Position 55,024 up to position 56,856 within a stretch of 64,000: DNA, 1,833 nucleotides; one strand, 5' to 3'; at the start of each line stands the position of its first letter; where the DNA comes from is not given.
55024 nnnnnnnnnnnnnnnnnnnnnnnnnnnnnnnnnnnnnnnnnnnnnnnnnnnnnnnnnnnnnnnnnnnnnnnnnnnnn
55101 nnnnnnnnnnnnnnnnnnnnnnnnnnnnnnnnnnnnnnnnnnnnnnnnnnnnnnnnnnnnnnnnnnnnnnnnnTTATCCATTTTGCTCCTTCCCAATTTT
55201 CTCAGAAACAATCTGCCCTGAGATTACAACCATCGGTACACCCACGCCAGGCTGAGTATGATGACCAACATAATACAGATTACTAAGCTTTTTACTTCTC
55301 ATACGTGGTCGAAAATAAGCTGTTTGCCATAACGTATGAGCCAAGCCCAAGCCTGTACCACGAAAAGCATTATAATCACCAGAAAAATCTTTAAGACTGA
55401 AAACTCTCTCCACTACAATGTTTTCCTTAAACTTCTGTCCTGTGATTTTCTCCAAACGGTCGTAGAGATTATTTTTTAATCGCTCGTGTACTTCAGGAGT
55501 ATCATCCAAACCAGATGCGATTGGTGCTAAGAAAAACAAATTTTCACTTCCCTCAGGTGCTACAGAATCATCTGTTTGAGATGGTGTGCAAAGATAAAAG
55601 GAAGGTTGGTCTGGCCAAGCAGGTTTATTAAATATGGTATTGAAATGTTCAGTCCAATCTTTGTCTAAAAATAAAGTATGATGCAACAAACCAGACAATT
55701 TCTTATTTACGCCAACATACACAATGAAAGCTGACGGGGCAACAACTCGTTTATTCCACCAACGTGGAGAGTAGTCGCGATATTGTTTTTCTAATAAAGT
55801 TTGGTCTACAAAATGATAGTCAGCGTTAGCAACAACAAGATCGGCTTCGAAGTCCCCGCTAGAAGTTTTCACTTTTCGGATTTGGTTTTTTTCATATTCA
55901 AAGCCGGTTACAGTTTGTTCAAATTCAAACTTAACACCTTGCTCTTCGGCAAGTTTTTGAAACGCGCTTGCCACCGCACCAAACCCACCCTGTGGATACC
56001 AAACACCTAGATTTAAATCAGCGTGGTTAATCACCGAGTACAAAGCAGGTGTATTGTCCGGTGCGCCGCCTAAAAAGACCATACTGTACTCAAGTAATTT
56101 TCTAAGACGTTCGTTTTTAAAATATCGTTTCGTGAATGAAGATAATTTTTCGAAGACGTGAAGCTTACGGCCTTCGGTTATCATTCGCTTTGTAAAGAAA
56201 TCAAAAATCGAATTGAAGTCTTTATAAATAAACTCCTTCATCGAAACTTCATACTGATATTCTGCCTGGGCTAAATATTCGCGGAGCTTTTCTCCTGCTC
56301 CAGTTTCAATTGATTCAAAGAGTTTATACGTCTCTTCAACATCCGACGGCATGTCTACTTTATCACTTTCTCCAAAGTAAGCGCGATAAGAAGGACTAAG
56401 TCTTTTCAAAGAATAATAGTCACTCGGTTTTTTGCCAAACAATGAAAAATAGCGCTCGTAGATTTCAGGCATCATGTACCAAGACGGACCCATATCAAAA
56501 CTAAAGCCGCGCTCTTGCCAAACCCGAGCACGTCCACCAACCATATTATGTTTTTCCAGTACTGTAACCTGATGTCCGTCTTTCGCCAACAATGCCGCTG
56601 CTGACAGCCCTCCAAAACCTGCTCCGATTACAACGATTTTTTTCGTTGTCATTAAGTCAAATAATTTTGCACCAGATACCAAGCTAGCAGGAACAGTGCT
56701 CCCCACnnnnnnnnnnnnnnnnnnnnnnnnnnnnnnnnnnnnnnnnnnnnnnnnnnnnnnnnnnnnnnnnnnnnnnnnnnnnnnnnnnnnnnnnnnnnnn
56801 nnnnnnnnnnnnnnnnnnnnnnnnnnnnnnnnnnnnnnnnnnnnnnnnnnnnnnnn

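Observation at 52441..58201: Carotenoid-type cluster with TspO in an otherwise streamlined genome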

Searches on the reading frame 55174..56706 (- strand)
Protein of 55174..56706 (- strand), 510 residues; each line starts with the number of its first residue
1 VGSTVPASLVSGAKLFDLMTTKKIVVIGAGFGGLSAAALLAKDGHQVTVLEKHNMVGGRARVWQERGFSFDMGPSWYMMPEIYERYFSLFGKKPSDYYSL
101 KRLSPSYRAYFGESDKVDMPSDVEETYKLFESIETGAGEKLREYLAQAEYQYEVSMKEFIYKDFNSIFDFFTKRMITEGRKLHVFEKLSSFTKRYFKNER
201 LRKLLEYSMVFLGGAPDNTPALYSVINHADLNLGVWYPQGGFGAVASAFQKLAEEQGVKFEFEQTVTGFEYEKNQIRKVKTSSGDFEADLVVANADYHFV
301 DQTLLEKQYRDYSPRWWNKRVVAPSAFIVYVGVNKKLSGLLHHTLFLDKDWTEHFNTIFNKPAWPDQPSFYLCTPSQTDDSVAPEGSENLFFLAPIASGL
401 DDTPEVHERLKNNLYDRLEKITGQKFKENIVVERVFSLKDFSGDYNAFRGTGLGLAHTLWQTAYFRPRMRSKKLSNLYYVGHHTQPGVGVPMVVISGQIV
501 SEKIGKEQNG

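Call 3: search_protein_families(library=pfam, proteins=[window:55174-56706:-], max_evalue=0.01)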
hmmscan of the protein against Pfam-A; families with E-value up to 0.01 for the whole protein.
window:55174-56706:- (510 aa): 16 families
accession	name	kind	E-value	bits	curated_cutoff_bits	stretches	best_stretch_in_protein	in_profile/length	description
PF01593.30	Amino_oxidase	-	1e-34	121.1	19.8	1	32-504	2-442/443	Flavin containing amine oxidoreductase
PF13450.12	NAD_binding_8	-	1.2e-17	64.4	21.9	1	26-90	1-65/68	NAD(P)-binding Rossmann-like domain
PF01266.30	DAO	-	7.7e-15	55.7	27.9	2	23-58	1-36/353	FAD dependent oxidoreductase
PF07992.20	Pyr_redox_2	-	6.2e-10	39.4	26.1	1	23-59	2-39/291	Pyridine nucleotide-disulphide oxidoreductase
PF00070.33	Pyr_redox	-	5.9e-08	33.6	22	1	23-56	1-34/82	Pyridine nucleotide-disulphide oxidoreductase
PF03486.20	HI0933_like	-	1.1e-07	32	50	1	23-58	2-37/244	HI0933-like protein Rossmann domain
PF06100.17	MCRA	-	1.3e-06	28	23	1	22-96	2-79/495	MCRA family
PF00890.30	FAD_binding_2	-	2.9e-06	27.2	20.4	1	24-59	2-37/414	FAD binding domain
PF12831.13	FAD_oxidored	-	3.4e-06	27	27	1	24-59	2-37/416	FAD dependent oxidoreductase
PF01494.25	FAD_binding_3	-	4.4e-06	26.6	22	1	23-66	3-48/349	FAD binding domain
PF01946.23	Thi4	-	2.3e-05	24.2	26.2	1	20-59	16-56/235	Thi4 family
PF13738.12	Pyr_redox_3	-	9.6e-05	22.2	30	0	25-56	1-33/305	Pyridine nucleotide-disulphide oxidoreductase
PF01134.28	GIDA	-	0.0041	16.7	22.1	1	23-52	1-30/391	Glucose inhibited division protein A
PF04820.20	Trp_halogenase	-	0.0043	16.4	21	0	23-54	1-36/458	Tryptophan halogenase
PF03721.20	UDPG_MGDP_dh_N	-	0.0047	17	27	1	22-51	1-30/187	UDP-glucose/GDP-mannose dehydrogenase family, NAD binding domain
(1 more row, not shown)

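Call 4: search_protein_families(library=ncbifam, proteins=[window:55174-56706:-], max_evalue=0.01)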
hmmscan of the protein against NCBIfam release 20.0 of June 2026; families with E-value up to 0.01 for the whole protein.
window:55174-56706:- (510 aa): 114 families (the best 25 are shown)
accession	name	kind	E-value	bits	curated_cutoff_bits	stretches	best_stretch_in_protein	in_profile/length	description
NF058655.1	CrtID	equivalog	6.1e-212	704.6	640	1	24-501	1-478/478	bifunctional phytoene desaturase/3,4-desaturase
TIGR02734.1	crtI_fam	subfamily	2.5e-146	488.3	238.1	1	24-508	1-492/504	phytoene desaturase family protein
NF042421.1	hydcarot_desat_CrtD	equivalog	5.6e-74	249.4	500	1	22-507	2-486/487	1-hydroxycarotenoid 3,4-desaturase CrtD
NF045637.1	carotdesatCrtDProt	equivalog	5.9e-70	236.2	580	1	24-505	1-483/485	1-hydroxycarotenoid 3,4-desaturase CrtD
TIGR02730.1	carot_isom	equivalog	9e-25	87.4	586.9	2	184-505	168-489/493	carotenoid isomerase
TIGR02733.1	desat_CrtD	equivalog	8.2e-23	80.8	549.7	2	22-73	2-53/492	C-3',4' desaturase CrtD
NF045689.1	BCarotKetCrtO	equivalog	5.2e-17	61.6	1000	2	193-489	192-522/563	beta-carotene ketolase CrtO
NF005560.0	PRK07233.1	equivalog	1.8e-15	56.7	252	2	23-70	2-49/435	hypothetical protein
NF005548.0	PRK07208.1-4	equivalog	4.1e-14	52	389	1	21-75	3-57/488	hypothetical protein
TIGR03467.1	HpnE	equivalog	4.2e-13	49.4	283.05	1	24-73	1-52/430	hydroxysqualene dehydroxylase HpnE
NF001933.0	PRK00711.1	subfamily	2.3e-12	46.7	383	2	246-295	204-253/429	D-amino acid dehydrogenase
NF005547.0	PRK07208.1-3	equivalog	5.7e-11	41.8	380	1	21-74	4-57/465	hypothetical protein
NF005545.0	PRK07208.1-1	equivalog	1.2e-10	40.3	451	1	23-75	9-62/504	hypothetical protein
NF009410.0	PRK12771.1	subfamily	6.4e-10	38.2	516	1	19-59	136-176/566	NAD(P)-binding protein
TIGR03997.1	mycofact_OYE_2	equivalog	1.6e-08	33.4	793.15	1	19-62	377-420/645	mycofactocin system FadH/OYE family oxidoreductase 2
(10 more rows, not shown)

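Call 29: find_homologous_proteins(query=window:55174-56652:-, max_evalue=1e-30)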
Query window:55174-56652:- (492 aa): 5851 proteins with E <= 1e-30 among 8000 candidates; the best 120 are listed.
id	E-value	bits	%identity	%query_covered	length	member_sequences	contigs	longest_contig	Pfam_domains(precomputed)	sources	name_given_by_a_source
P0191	0.0e+0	1137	100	100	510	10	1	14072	PF01946.24,PF01266.31,PF01593.31,PF13450.13,PF00890.31,PF07992.21,PF00070.34,PF03486.21,PF06100.18,PF01494.26,PF12831.14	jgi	-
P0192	0.0e+0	1049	91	100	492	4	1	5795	PF01266.31,PF01593.31,PF13450.13,PF00890.31,PF07992.21,PF00070.34,PF03486.21,PF06100.18,PF01494.26,PF12831.14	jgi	jgi:phytoene desaturase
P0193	1.6e-284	962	84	99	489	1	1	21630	PF01946.24,PF01266.31,PF01593.31,PF13450.13,PF00890.31,PF07992.21,PF00070.34,PF03486.21,PF01494.26,PF12831.14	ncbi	-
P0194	1.1e-245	834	72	100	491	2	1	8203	PF01266.31,PF01593.31,PF13450.13,PF00890.31,PF07992.21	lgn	-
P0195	4.9e-245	832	71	100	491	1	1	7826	PF01266.31,PF01593.31,PF13450.13,PF00890.31,PF07992.21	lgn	-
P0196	8.6e-235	798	69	99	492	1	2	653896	PF01266.31,PF01593.31,PF13450.13,PF00890.31,PF07992.21,PF00070.34,PF00996.25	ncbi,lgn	-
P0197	2.4e-220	751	63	99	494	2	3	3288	PF01266.31,PF01593.31,PF13450.13,PF00890.31,PF07992.21,PF00070.34,PF03486.21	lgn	-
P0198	4.0e-219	747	63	99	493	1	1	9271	PF01266.31,PF01593.31,PF13450.13,PF00890.31,PF07992.21,PF00070.34,PF03486.21,PF01134.29,PF01494.26,PF12831.14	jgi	jgi:phytoene desaturase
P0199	2.0e-218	744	64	100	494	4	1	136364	PF01266.31,PF01593.31,PF13450.13,PF00890.31,PF07992.21,PF00070.34,PF03486.21,PF12831.14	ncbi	-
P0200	4.1e-217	740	63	100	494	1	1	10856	PF01266.31,PF01593.31,PF13450.13,PF00890.31,PF07992.21,PF00070.34,PF13738.13,PF03486.21,PF12831.14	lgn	-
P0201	3.1e-216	737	63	100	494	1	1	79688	PF01266.31,PF01593.31,PF13450.13,PF00890.31,PF07992.21,PF00070.34,PF13738.13,PF03486.21,PF12831.14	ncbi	-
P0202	5.5e-216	736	64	99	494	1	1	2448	PF01266.31,PF01593.31,PF13450.13,PF00890.31,PF07992.21,PF00070.34,PF03486.21,PF00996.25,PF12831.14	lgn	-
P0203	9.1e-216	736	63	100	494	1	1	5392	PF01266.31,PF01593.31,PF13450.13,PF00890.31,PF07992.21,PF00070.34,PF03486.21,PF12831.14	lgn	-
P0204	1.2e-215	735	63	100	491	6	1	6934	PF01266.31,PF01593.31,PF13450.13,PF00890.31,PF07992.21,PF00070.34,PF13738.13,PF03486.21,PF12831.14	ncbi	-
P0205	3.8e-215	733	64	99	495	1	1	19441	PF01266.31,PF01593.31,PF13450.13,PF00890.31,PF07992.21,PF00070.34,PF03486.21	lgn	-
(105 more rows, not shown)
